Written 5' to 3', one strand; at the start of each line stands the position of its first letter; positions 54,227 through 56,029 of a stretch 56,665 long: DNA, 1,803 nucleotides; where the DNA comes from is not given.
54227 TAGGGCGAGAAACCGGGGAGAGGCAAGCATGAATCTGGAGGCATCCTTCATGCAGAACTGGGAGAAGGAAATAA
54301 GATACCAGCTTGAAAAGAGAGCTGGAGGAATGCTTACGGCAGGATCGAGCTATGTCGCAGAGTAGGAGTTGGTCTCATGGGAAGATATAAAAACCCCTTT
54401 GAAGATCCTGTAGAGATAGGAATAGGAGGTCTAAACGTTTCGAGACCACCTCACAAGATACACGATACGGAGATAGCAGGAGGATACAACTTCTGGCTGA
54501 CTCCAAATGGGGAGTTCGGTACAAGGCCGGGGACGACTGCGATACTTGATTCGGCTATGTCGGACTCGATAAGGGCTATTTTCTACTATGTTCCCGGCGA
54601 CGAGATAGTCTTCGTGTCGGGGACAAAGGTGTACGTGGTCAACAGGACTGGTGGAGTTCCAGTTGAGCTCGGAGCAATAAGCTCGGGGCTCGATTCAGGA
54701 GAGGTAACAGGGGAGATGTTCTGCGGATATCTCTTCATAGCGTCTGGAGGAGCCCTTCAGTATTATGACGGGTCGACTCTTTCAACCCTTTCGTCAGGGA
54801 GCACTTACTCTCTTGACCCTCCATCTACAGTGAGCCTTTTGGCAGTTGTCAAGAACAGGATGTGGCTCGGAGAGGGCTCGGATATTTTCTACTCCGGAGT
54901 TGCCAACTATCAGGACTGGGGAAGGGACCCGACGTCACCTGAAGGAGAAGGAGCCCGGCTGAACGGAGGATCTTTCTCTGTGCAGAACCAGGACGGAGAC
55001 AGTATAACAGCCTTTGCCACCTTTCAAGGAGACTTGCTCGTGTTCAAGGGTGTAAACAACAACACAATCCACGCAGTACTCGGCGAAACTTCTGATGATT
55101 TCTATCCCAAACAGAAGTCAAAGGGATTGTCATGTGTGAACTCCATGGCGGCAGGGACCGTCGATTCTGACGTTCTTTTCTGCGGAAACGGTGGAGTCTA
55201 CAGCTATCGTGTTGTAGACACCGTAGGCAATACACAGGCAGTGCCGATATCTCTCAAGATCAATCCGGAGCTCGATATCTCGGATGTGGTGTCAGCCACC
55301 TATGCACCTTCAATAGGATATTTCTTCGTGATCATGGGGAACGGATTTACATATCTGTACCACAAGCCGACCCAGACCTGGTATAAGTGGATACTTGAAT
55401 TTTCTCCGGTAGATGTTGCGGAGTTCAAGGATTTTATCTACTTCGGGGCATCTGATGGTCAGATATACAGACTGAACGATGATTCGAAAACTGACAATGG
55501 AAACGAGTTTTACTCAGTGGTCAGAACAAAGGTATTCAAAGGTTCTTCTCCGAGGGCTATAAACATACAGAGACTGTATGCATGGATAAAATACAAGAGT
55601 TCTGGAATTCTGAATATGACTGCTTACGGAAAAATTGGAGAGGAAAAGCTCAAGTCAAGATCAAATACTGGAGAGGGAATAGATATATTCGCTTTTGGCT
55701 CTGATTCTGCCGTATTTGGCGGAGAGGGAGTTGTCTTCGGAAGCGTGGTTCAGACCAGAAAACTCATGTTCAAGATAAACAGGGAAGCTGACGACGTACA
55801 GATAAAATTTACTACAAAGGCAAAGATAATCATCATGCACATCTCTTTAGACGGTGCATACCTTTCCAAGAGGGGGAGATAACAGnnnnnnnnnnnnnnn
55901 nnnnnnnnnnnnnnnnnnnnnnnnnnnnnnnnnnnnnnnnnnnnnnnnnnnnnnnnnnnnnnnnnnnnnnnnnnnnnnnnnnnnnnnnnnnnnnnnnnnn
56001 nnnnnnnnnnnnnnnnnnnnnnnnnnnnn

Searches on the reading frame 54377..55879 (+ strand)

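Call 18: search_protein_families(library=phrogs, proteins=[window:54377-55879:+], max_evalue=0.001)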
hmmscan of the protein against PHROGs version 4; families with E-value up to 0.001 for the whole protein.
window:54377-55879:+ (501 aa): 2 families
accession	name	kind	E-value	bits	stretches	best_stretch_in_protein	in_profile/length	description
phrog_578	-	connector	3.9e-06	26.7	1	49-393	45-384/486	head closure Hc3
phrog_3287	-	head and packaging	0.00063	19.7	0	18-277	13-276/524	virion structural protein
